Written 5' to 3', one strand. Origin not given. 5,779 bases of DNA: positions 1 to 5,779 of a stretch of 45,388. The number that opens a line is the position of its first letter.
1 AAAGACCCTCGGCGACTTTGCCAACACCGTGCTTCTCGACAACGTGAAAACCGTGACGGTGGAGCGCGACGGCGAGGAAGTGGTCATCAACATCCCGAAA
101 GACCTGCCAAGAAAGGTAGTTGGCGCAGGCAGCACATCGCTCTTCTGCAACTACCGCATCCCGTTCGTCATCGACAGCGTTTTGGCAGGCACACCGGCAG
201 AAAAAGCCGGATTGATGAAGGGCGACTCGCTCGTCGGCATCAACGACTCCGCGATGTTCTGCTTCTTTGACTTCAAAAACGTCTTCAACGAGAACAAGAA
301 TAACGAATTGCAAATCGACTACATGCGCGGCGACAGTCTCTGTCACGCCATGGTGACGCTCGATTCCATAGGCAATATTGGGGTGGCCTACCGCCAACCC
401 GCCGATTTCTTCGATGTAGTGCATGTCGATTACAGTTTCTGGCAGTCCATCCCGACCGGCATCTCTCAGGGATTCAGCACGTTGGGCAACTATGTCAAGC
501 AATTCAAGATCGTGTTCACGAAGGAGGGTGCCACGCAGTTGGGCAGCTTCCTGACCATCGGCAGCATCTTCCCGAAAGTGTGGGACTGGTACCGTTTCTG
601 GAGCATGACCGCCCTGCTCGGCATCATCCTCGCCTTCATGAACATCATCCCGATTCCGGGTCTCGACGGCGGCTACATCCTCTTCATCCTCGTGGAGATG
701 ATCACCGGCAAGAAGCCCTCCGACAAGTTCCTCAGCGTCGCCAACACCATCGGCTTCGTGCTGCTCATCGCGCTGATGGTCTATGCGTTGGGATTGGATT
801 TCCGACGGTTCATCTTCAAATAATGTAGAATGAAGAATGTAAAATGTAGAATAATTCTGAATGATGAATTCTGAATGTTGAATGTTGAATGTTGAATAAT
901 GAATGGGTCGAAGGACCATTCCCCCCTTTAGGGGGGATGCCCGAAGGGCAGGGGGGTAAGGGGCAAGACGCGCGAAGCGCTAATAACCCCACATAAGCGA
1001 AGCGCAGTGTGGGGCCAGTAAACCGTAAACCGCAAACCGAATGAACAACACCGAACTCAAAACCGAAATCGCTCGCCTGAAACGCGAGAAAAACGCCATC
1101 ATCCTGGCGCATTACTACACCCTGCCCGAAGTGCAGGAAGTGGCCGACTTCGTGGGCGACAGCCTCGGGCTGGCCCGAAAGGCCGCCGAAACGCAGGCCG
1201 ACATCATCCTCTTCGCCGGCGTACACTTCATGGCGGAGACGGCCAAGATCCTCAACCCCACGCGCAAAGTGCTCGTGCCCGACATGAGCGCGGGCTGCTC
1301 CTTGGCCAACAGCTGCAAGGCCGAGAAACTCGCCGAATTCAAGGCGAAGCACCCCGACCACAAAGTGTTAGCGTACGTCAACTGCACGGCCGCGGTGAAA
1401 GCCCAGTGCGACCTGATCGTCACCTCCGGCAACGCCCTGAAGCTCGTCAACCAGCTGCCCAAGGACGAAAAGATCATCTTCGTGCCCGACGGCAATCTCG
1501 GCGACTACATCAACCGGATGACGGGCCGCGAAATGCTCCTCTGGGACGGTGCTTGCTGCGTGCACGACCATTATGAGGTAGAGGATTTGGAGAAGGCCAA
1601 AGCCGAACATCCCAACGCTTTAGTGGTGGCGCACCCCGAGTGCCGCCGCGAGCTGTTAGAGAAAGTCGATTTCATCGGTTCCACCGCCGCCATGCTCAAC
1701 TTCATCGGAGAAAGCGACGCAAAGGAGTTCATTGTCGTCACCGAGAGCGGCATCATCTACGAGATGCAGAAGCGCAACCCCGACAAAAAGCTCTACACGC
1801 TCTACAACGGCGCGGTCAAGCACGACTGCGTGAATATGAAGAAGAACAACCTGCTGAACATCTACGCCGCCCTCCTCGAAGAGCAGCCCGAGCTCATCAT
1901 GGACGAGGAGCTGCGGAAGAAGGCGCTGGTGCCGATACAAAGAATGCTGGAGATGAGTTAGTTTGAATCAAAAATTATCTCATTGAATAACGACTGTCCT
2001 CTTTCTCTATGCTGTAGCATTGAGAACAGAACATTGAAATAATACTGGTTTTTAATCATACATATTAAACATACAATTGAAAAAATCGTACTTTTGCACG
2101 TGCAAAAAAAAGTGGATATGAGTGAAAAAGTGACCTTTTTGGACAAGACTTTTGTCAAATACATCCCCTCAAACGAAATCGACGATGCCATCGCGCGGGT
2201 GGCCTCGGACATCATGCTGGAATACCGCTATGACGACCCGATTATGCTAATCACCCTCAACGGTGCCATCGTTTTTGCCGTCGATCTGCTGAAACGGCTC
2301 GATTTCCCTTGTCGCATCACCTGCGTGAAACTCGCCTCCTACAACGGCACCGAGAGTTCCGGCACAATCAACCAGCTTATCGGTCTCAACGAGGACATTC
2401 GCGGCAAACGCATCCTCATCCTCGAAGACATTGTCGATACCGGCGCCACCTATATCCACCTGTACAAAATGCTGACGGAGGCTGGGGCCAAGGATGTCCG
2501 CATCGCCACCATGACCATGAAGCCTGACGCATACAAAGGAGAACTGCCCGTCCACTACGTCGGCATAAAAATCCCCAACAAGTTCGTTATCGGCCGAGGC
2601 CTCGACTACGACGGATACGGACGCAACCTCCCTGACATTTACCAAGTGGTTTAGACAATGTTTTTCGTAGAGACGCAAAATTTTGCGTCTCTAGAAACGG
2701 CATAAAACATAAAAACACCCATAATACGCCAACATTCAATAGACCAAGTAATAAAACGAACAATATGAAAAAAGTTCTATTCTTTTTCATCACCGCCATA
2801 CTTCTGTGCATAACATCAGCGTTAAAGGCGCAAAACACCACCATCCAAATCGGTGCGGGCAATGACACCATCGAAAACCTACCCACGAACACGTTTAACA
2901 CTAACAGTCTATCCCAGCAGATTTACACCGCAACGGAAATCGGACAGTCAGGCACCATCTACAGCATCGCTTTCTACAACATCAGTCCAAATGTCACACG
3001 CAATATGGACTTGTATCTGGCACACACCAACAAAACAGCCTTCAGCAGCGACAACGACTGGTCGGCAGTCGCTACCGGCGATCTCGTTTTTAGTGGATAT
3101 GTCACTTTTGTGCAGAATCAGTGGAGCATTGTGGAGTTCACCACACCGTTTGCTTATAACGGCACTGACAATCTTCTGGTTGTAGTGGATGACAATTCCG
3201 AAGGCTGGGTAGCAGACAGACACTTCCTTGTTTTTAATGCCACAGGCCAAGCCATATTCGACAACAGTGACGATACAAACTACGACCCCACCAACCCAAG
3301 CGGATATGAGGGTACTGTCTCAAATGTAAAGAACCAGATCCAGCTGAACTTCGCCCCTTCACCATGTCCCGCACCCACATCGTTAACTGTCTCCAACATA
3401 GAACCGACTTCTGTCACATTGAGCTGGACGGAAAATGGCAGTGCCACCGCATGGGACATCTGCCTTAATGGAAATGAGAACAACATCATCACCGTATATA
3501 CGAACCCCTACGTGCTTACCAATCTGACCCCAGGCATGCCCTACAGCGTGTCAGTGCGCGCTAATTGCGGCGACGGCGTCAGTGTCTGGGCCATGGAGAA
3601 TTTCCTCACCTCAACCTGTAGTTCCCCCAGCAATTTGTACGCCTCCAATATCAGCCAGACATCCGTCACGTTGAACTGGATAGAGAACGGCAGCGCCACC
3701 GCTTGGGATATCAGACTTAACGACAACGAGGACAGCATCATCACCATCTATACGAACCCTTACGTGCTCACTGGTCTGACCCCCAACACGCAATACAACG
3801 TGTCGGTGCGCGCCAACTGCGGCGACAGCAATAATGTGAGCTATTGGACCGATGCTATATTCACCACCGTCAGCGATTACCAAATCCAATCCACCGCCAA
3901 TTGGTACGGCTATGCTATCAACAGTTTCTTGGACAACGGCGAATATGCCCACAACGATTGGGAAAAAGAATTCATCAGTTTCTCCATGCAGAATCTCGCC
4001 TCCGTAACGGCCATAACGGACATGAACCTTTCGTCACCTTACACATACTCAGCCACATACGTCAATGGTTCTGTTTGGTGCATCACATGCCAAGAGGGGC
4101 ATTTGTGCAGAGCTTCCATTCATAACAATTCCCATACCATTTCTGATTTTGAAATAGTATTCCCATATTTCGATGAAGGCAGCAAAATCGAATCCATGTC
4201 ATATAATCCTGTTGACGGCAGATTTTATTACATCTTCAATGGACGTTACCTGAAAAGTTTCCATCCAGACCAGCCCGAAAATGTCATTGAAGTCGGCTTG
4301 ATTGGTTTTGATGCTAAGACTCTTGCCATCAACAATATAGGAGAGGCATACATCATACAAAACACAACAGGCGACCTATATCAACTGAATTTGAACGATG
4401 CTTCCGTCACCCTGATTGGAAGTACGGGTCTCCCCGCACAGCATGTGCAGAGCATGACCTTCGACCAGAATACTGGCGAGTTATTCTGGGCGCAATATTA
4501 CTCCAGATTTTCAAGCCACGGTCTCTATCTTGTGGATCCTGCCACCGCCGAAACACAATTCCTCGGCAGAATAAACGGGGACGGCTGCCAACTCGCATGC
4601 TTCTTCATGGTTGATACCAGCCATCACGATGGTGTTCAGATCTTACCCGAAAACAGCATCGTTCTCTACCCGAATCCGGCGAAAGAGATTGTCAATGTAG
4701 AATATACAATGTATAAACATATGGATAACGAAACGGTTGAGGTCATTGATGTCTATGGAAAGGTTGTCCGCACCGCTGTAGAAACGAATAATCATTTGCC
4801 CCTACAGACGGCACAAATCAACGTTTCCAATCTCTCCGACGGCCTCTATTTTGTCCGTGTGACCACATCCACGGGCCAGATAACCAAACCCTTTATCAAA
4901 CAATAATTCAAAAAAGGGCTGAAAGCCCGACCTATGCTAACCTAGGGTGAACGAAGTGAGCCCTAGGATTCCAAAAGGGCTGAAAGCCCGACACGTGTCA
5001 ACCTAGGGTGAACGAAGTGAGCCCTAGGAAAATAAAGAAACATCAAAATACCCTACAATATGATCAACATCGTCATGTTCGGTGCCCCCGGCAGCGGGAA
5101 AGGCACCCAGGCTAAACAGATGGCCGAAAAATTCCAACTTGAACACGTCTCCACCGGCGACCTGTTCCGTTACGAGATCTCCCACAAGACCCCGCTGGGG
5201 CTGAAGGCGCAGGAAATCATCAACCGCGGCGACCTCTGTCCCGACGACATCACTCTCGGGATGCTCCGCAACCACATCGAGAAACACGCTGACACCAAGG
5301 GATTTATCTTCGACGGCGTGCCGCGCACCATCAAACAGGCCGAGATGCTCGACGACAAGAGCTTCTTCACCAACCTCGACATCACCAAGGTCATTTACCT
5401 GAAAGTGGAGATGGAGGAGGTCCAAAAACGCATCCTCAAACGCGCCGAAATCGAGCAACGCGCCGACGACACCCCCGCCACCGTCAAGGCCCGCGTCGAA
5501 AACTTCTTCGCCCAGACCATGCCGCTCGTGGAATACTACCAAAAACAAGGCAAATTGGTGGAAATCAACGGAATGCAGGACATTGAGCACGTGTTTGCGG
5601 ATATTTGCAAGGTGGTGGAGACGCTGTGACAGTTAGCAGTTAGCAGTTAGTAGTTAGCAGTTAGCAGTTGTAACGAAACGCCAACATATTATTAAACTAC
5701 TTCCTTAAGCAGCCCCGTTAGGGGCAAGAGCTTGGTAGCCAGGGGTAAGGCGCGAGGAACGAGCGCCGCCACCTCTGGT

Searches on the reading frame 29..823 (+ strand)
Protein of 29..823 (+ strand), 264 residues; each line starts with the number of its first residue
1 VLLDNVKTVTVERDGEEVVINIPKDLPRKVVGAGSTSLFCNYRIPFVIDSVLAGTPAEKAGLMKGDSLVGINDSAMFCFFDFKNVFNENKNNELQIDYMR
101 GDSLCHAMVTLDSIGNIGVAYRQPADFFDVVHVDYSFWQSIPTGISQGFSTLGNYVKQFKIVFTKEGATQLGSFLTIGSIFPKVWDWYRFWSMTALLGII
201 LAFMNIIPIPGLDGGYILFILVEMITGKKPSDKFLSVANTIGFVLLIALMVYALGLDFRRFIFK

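Call 25: search_protein_families(library=pfam, proteins=[window:29-823:+], max_evalue=10)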
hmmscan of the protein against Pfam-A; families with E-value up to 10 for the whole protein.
window:29-823:+ (264 aa): 4 families
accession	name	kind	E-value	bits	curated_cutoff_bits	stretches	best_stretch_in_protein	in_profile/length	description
PF02163.28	Peptidase_M50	-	1.3e-18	67.6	27.2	1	104-249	105-221/221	Peptidase family M50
PF17820.7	PDZ_6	-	0.00016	21.8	27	1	47-73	1-27/54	PDZ domain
PF13180.12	PDZ_2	-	0.00022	21.9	27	1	47-110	15-79/80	PDZ domain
PF00595.29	PDZ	-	0.0004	21.1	23.2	1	43-73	24-54/81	PDZ domain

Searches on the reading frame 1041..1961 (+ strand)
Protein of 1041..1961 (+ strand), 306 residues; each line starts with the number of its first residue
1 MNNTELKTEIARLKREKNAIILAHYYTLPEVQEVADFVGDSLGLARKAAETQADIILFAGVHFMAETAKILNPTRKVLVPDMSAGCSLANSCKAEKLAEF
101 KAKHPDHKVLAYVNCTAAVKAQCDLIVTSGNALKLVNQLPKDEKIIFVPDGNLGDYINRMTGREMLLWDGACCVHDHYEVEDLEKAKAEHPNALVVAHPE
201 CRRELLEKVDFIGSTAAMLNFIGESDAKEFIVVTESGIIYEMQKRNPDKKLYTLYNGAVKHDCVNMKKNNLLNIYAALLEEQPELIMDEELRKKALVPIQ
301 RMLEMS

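Call 9: search_protein_families(library=ncbifam, proteins=[window:1041-1961:+], max_evalue=0.001)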
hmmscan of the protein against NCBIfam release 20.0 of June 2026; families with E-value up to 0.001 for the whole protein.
window:1041-1961:+ (306 aa): 4 families
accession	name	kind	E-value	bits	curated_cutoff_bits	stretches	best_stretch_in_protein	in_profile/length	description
NF006878.0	PRK09375.1-2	equivalog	1.9e-133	444.3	294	1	2-306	2-305/306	quinolinate synthase NadA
TIGR00550.1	nadA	equivalog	1.3e-109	366.1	262.9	1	1-306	1-309/309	quinolinate synthase NadA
NF006884.0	PRK09375.2-5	equivalog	4.6e-43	147.5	691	2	3-162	69-250/426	quinolinate synthase NadA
NF006882.0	PRK09375.2-3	equivalog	1.1e-17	63.9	561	2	17-164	72-236/447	quinolinate synthase NadA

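Call 43: find_encoding_contigs(protein=window:1041-1961:+, flank=10000, max_places=4)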
Protein window:1041-1961:+ (306 aa): 3 contigs read that carry it; 3 places shown.
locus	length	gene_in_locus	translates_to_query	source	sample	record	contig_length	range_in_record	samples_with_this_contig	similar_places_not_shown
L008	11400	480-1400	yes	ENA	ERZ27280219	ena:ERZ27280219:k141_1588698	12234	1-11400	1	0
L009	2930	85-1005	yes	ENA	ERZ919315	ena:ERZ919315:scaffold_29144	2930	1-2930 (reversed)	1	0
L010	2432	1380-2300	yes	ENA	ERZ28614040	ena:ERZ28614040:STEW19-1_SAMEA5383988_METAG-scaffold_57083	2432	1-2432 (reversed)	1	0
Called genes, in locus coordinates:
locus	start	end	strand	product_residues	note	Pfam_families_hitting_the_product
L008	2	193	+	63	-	?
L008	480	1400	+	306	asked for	PF02445:NadA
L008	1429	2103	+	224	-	PF01386:Ribosomal_L25p, PF14693:Ribosomal_TL5_C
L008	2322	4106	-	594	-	PF00501:AMP-binding, PF23562:AMP-binding_C_3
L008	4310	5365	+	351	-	PF04397:LytTR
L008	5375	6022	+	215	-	PF00730:HhH-GPD, PF00633:HHH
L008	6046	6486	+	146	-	PF00383:dCMP_cyt_deam_1, PF14437:MafB19-deam, PF14439:Bd3614-deam (weak)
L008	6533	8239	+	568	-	PF22252:PNGase_F-II_N, PF14371:DUF4412 (weak), PF09112:N-glycanase_N, PF09113:N-glycanase_C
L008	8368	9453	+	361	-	PF02350:Epimerase_2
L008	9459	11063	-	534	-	PF01235:Na_Ala_symp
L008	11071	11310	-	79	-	-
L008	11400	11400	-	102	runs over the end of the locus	-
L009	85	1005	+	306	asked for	PF02445:NadA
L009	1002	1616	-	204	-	-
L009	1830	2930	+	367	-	?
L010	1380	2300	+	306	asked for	PF02445:NadA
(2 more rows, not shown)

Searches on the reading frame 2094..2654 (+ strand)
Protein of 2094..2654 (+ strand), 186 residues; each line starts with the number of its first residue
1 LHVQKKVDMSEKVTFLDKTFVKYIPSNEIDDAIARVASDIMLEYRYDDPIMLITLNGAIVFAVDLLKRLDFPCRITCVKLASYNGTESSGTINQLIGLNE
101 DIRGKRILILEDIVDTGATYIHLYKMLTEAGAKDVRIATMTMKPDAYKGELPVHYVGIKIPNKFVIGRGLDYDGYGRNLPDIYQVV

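Call 25: search_protein_families(library=pfam, proteins=[window:2094-2654:+], max_evalue=10)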
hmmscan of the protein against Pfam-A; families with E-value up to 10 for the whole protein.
window:2094-2654:+ (186 aa): 3 families
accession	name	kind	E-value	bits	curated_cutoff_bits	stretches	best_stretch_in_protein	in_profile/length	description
PF00156.33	Pribosyltran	-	8.9e-20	71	26.3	1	28-172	4-157/158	Phosphoribosyl transferase domain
PF14681.12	UPRTase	-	0.0028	17.6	27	1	84-140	100-156/206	Uracil phosphoribosyltransferase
PF01969.22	Ni_insertion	-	0.077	12.5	22.1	1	99-143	237-283/375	Nickel insertion protein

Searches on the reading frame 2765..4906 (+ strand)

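Call 9: search_protein_families(library=ncbifam, proteins=[window:2765-4906:+], max_evalue=0.001)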
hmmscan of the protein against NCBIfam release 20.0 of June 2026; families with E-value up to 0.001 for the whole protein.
window:2765-4906:+ (713 aa): 1 family
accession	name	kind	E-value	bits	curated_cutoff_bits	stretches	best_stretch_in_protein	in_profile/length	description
TIGR04183.1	Por_Secre_tail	domain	1.2e-11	44.4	23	1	634-713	1-72/72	T9SS type A sorting domain-containing protein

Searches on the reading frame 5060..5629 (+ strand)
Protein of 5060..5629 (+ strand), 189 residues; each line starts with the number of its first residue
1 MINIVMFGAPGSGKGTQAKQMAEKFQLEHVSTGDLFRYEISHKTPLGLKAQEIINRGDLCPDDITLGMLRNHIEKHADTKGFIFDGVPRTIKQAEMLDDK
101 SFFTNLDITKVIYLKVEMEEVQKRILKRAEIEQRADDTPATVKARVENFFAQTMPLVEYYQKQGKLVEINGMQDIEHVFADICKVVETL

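Call 9: search_protein_families(library=ncbifam, proteins=[window:5060-5629:+], max_evalue=0.001)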
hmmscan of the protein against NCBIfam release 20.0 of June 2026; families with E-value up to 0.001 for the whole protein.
window:5060-5629:+ (189 aa): 27 families (the best 25 are shown)
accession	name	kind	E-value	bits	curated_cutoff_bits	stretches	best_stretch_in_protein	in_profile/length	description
NF001381.0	PRK00279.1-3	equivalog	6.6e-64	215.1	187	1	2-187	1-186/188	adenylate kinase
NF001380.0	PRK00279.1-2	equivalog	7.6e-59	198.7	251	2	2-129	1-128/216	adenylate kinase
TIGR01351.1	adk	subfamily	8.7e-59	198.7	168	2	3-128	1-127/212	adenylate kinase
NF011100.0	PRK14527.1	equivalog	5.1e-53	179.5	154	1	4-186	9-190/191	adenylate kinase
NF011105.0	PRK14532.1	equivalog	1.2e-52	178.2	162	1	2-187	1-186/189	adenylate kinase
NF002700.0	PRK02496.1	equivalog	5.8e-51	172.8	262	1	1-187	1-183/184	adenylate kinase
NF011101.0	PRK14528.1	equivalog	3.2e-49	167.1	195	1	1-184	1-184/187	adenylate kinase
NF010381.0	PRK13808.1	equivalog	8.5e-47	160.2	426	1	4-187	3-192/335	adenylate kinase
TIGR01360.1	aden_kin_iso1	equivalog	3.1e-45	154.2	284.1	1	4-187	6-186/188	adenylate kinase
NF001385.0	PRK00279.2-3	equivalog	3.2e-45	154.4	315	2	4-128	7-130/213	adenylate kinase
NF001379.0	PRK00279.1-1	equivalog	6.8e-45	153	268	2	3-128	2-123/216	adenylate kinase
NF001382.0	PRK00279.1-4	equivalog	2.8e-44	151.2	334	2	2-126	1-126/212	adenylate kinase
TIGR01359.1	UMP_CMP_kin_fam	subfamily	2.9e-42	144.7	207.6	1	5-186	3-184/185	UMP-CMP kinase family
NF011104.0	PRK14531.1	equivalog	2.4e-40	138.2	160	1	4-186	5-182/183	adenylate kinase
NF011099.0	PRK14526.1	equivalog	1e-38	133.1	223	2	3-126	2-120/211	adenylate kinase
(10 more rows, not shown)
